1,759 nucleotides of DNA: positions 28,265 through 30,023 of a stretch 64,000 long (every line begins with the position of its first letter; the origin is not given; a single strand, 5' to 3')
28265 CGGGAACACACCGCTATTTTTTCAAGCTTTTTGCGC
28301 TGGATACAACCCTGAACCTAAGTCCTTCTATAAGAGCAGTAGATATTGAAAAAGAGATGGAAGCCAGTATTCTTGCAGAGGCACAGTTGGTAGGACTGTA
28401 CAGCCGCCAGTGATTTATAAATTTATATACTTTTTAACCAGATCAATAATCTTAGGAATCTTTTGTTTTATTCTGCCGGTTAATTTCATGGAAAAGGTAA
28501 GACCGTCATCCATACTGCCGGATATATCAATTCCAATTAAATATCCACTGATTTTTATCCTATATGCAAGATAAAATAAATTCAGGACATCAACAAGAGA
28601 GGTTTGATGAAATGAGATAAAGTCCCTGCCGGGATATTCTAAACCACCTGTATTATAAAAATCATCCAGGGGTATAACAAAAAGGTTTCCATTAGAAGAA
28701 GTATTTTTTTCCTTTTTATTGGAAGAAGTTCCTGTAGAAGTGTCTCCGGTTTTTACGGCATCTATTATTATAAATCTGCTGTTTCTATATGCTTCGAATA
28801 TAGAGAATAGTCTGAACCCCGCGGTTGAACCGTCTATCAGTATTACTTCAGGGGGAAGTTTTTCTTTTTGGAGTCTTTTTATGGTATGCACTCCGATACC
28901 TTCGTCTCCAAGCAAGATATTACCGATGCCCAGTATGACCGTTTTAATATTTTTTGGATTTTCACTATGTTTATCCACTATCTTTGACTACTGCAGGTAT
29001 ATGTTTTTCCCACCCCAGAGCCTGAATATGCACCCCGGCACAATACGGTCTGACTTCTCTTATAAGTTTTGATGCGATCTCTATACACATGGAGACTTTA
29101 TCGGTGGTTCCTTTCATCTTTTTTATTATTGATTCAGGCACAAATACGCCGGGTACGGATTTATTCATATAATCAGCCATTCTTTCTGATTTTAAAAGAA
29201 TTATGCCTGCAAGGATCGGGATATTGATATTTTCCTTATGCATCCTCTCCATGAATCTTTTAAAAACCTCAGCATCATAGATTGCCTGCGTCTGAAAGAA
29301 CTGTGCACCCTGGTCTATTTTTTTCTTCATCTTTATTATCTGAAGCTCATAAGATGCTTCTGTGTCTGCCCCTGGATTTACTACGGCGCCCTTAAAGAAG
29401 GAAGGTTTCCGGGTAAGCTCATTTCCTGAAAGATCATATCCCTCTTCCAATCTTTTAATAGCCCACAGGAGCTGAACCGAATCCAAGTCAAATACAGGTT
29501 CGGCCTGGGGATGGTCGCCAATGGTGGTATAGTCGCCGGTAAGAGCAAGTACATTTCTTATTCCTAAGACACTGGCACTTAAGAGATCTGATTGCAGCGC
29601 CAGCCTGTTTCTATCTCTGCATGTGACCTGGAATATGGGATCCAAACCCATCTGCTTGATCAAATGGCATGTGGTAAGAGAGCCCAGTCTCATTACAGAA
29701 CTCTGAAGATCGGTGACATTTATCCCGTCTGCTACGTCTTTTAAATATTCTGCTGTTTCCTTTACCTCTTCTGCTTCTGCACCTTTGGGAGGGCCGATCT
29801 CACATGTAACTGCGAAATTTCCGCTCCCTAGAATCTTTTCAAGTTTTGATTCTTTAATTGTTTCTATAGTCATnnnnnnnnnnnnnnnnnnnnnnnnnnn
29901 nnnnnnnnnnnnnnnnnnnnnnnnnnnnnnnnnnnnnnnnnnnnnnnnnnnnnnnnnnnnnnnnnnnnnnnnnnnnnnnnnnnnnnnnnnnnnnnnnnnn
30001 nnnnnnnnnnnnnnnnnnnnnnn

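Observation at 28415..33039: Compact operon coupling a cytoplasmic [NiFe]-hydrogenase directly to MetV-MetF: candidate H2:methylene-THF oxidoreductase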

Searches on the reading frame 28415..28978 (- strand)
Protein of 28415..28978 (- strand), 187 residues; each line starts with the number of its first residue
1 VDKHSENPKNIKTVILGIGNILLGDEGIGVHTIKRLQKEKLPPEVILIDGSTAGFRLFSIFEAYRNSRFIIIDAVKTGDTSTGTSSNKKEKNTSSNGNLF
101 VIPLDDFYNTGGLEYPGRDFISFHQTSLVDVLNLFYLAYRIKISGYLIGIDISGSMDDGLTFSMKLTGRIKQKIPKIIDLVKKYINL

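Call 3: search_protein_families(library=pfam, proteins=[window:28415-28978:-], max_evalue=0.01)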
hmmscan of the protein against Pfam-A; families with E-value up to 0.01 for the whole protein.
window:28415-28978:- (187 aa): 1 family
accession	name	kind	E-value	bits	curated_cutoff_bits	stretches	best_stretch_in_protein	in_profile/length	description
PF01750.23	HycI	-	1.2e-09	38.5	23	1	30-79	1-49/130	Hydrogenase maturation protease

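Call 4: search_protein_families(library=ncbifam, proteins=[window:28415-28978:-], max_evalue=0.01)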
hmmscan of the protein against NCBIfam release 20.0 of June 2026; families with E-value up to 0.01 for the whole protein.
window:28415-28978:- (187 aa): 7 families
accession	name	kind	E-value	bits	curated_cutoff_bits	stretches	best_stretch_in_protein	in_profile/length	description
TIGR00072.1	hydrog_prot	superfamily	3.2e-23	82.3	47.45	2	14-84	1-69/145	hydrogenase maturation protease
TIGR00140.1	hupD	subfamily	3e-21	76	151.8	1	14-87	2-73/151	HyaD/HybD family hydrogenase maturation endopeptidase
NF045519.1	NiFeSe_H2_mat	exception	1.9e-19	70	190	1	12-95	2-82/152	NiFeSe hydrogenase maturation protease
NF007777.0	PRK10466.1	equivalog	5.9e-18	65.2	190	1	12-85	2-74/164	HyaD/HybD family hydrogenase maturation endopeptidase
TIGR00130.1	frhD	equivalog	6.8e-11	42.5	134.95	1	12-79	4-74/153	coenzyme F420-reducing hydrogenase, FrhD protein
NF007616.0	PRK10264.1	equivalog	3.5e-09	36.6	261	1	12-79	5-71/195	hydrogenase 1 maturation protease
TIGR00142.1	hycI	equivalog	2.4e-07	30.6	119.1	1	14-78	2-66/146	hydrogenase maturation peptidase HycI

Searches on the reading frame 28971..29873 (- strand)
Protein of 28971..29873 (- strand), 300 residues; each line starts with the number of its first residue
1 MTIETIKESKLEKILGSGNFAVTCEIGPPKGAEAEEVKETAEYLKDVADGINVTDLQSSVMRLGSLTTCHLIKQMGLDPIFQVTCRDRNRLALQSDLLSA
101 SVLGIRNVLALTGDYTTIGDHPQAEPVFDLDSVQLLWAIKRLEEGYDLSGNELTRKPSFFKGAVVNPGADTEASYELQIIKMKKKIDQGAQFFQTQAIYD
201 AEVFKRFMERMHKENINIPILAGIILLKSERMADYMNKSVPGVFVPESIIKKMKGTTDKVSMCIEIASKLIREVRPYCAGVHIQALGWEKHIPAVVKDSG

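Call 3: search_protein_families(library=pfam, proteins=[window:28971-29873:-], max_evalue=0.01)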
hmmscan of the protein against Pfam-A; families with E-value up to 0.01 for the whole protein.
window:28971-29873:- (300 aa): 1 family
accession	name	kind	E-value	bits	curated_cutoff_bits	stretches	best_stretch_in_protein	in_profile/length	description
PF02219.23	MTHFR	-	1.6e-39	136.4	24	1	10-300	1-287/287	Methylenetetrahydrofolate reductase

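Call 4: search_protein_families(library=ncbifam, proteins=[window:28971-29873:-], max_evalue=0.01)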
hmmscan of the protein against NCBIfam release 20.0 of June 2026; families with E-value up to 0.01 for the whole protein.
window:28971-29873:- (300 aa): 4 families
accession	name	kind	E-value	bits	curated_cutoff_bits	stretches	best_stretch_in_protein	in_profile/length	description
NF006396.0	PRK08645.1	equivalog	2.9e-72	243.7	453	1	7-283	310-585/611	bifunctional homocysteine S-methyltransferase/methylenetetrahydrofolate reductase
TIGR00676.1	fadh2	equivalog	3.6e-25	88.9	293.7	1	24-287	3-262/275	methylenetetrahydrofolate reductase [NAD(P)H]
TIGR00677.1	fadh2_euk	equivalog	4.7e-18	65.5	310.05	1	71-299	54-275/281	methylenetetrahydrofolate reductase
NF006950.0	PRK09432.1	equivalog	1.3e-12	47.6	382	1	17-259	20-245/296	methylenetetrahydrofolate reductase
